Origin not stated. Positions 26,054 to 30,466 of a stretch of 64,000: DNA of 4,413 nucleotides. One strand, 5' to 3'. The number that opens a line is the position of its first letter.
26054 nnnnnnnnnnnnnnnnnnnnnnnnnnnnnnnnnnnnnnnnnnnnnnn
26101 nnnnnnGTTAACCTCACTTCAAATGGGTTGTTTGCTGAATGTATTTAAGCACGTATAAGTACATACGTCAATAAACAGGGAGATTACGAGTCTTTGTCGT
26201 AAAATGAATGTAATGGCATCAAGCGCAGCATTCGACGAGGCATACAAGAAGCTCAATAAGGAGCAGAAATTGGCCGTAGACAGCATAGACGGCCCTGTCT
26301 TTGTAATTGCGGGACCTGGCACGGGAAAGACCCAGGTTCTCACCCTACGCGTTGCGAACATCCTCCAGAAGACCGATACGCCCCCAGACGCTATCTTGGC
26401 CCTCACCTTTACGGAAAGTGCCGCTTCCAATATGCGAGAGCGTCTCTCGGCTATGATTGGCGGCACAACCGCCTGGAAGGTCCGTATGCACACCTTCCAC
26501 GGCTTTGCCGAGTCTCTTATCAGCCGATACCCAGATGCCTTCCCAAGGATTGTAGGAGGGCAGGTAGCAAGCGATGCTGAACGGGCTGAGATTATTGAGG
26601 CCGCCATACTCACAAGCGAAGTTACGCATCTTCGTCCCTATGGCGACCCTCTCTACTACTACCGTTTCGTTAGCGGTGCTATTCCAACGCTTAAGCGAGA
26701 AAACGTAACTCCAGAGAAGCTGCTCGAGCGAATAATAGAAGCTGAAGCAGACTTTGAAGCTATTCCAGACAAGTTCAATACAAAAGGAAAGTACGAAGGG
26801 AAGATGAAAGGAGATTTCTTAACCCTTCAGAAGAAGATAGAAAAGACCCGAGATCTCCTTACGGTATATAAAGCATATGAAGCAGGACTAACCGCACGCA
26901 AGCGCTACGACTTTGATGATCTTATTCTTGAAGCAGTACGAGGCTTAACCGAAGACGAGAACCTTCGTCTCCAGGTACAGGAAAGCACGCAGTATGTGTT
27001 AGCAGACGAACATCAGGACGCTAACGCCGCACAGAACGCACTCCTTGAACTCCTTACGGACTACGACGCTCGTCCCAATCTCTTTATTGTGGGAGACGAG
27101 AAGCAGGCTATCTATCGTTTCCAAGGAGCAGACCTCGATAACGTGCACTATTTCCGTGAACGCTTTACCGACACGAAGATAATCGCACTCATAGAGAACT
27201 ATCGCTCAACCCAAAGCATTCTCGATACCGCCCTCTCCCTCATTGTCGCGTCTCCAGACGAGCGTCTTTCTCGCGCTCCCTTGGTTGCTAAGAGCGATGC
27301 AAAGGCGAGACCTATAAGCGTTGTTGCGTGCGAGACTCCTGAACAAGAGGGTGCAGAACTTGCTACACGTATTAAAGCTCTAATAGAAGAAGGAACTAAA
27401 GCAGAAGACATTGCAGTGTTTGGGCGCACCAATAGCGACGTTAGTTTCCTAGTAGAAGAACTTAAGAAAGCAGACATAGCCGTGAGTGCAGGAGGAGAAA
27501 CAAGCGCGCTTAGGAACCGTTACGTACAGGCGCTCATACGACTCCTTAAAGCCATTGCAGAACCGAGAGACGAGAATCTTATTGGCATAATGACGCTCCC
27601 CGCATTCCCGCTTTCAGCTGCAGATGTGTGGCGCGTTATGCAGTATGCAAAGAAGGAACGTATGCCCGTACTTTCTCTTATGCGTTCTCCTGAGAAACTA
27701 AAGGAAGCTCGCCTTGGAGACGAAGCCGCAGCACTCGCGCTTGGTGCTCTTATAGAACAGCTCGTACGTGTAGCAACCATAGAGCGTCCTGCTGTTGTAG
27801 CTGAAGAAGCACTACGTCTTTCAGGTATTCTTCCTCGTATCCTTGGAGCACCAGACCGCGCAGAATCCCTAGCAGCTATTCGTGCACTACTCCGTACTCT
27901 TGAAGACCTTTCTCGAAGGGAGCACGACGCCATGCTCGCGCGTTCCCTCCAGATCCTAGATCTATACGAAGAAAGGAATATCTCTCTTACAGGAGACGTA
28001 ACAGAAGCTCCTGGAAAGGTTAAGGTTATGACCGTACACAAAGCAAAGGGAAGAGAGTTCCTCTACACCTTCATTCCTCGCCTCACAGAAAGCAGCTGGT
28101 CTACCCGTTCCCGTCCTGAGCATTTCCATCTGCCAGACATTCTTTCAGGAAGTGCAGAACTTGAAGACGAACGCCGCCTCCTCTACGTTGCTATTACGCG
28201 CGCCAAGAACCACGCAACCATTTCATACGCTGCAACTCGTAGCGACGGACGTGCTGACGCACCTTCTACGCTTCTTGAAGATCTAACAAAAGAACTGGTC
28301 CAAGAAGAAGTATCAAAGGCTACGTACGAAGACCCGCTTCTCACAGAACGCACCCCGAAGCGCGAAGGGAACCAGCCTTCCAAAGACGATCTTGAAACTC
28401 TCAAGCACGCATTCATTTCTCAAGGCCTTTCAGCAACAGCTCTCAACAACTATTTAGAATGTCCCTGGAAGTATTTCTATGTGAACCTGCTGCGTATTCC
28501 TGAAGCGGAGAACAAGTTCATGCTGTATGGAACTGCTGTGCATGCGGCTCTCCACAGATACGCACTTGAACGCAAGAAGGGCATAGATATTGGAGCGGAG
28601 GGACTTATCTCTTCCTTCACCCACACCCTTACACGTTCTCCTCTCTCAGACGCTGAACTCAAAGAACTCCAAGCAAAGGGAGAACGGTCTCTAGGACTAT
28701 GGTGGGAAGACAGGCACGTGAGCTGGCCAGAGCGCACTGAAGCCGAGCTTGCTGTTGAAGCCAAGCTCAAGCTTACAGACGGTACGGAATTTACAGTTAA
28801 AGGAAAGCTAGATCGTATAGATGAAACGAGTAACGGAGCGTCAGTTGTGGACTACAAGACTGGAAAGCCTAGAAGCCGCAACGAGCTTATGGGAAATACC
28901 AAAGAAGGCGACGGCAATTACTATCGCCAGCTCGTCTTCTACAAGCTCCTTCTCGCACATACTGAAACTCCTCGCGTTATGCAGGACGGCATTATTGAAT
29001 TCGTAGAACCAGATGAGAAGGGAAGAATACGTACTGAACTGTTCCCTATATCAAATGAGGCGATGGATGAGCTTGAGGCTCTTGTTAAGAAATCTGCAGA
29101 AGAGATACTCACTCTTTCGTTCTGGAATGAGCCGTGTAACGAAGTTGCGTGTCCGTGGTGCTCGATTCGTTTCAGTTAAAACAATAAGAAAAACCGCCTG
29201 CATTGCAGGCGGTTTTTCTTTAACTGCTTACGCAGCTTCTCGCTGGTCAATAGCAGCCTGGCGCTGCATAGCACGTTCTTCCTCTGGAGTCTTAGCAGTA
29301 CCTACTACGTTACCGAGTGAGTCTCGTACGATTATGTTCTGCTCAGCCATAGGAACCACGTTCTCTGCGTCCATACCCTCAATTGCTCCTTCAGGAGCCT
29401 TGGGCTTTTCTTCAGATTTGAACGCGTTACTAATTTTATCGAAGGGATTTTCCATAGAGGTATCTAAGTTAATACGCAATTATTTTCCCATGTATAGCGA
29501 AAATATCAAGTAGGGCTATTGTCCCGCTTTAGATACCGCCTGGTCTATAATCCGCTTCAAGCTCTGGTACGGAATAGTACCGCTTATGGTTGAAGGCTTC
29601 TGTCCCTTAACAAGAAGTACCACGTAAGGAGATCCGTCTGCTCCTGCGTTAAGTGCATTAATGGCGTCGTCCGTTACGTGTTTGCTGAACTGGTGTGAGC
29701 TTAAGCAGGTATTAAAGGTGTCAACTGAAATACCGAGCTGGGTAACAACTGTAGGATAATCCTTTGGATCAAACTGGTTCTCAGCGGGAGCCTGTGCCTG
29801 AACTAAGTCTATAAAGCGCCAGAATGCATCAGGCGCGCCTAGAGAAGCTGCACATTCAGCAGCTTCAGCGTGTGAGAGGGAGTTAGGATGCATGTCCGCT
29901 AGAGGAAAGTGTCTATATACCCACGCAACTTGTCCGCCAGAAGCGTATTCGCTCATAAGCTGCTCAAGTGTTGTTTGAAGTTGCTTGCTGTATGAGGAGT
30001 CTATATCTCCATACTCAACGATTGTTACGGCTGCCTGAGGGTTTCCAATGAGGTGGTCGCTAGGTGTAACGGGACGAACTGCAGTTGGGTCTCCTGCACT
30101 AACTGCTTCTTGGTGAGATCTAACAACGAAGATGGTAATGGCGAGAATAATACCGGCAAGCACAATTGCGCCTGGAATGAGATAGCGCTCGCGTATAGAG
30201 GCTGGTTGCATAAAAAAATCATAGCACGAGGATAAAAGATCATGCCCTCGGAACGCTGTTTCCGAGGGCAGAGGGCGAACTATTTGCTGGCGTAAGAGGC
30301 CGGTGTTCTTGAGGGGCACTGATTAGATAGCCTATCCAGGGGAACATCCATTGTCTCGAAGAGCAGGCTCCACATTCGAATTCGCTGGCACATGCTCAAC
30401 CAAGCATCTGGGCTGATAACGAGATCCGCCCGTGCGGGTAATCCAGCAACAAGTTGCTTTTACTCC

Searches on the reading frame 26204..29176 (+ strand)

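Call 17: search_protein_families(library=pfam, proteins=[window:26204-29176:+], max_evalue=0.001)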
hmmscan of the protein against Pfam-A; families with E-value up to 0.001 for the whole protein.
window:26204-29176:+ (991 aa): 8 families
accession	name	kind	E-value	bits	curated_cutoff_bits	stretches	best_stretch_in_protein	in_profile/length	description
PF00580.27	UvrD-helicase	-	4.4e-57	194.3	23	1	17-321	1-270/271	UvrD/REP helicase N-terminal domain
PF13361.12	UvrD_C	-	1.2e-32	114.1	25.6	1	327-676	1-348/350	UvrD-like helicase C-terminal domain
PF12705.13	PDDEXK_1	-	3.6e-28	99.6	22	1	742-989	2-243/247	PD-(D/E)XK nuclease superfamily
PF13245.12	AAA_19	-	3.8e-19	69.6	25.1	1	23-306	3-133/134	AAA domain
PF13538.12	UvrD_C_2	-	3.4e-10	40.1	27.4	1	648-672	26-50/52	UvrD-like helicase C-terminal domain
PF13604.12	AAA_30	-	0.00011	22.5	27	0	16-83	1-68/191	AAA domain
PF08696.17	Dna2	-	0.00072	19.8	22.4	0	742-821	56-138/204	DNA replication factor Dna2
PF13087.12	AAA_12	-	0.00094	19.2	27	0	562-673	95-190/195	AAA domain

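Call 18: search_protein_families(library=padloc, proteins=[window:26204-29176:+], max_evalue=0.001)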
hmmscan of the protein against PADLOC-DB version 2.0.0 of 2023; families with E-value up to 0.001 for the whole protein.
window:26204-29176:+ (991 aa): 57 families (the best 25 are shown)
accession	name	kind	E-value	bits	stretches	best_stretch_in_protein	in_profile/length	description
PDLC00114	GajB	-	3.6e-79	265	2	210-694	164-629/635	UrvD helicase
PDLC03802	RTasHel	-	2.2e-64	216.5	2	13-429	2-341/675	DRT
PDLC00132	GajB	-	5.4e-63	211.6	2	209-680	163-605/625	UrvD helicase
PDLC00117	GajB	-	1.1e-58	197.2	3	208-438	165-388/604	UrvD helicase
PDLC00103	GajB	-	2.7e-49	166.6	2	16-459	16-408/612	UrvD helicase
PDLC00127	GajB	-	4.2e-45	152.3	2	191-425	135-362/594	UrvD helicase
PDLC00130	GajB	-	4.9e-36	122.1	3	159-505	106-443/589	UrvD helicase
PDLC00134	GajB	-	1.1e-34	118.2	2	248-457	199-408/431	UrvD helicase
PDLC00107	GajB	-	1.3e-34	117.8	3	224-426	178-372/587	UrvD helicase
PDLC00121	GajB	-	1.2e-32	111.3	2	227-444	169-376/565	UrvD helicase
PDLC00133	GajB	-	9.3e-32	108.5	2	10-119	5-113/382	UrvD helicase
PDLC00119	GajB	-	2.5e-31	107.2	2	27-341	13-294/565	UrvD helicase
PDLC00129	GajB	-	5.2e-30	102.6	1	13-348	8-310/594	UrvD helicase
PDLC00123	GajB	-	7.3e-30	102.1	3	263-422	178-327/540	UrvD helicase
PDLC00112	GajB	-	1.3e-29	101.3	2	260-354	210-303/581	UrvD helicase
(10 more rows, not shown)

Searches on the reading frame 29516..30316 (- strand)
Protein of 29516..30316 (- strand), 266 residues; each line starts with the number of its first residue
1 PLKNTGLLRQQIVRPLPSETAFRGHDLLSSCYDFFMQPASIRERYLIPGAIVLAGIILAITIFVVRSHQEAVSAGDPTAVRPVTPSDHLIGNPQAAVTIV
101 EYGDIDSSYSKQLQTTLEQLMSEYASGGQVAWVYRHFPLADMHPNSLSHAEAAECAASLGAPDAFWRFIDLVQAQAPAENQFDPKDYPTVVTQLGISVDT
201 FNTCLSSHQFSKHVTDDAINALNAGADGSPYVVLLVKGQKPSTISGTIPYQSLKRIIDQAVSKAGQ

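Call 17: search_protein_families(library=pfam, proteins=[window:29516-30316:-], max_evalue=0.001)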
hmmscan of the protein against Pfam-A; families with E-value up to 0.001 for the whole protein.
window:29516-30316:- (266 aa): 3 families
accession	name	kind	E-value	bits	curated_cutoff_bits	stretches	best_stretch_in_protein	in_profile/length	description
PF13462.12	Thioredoxin_4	-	9.7e-14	52.3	23.2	1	85-258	3-164/165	Thioredoxin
PF01323.26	DSBA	-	1.3e-07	32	25.6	0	180-256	118-189/191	DSBA-like thioredoxin domain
PF18400.7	Thioredoxin_12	-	4.4e-07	30.4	26.1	0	76-138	123-183/190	Thioredoxin-like domain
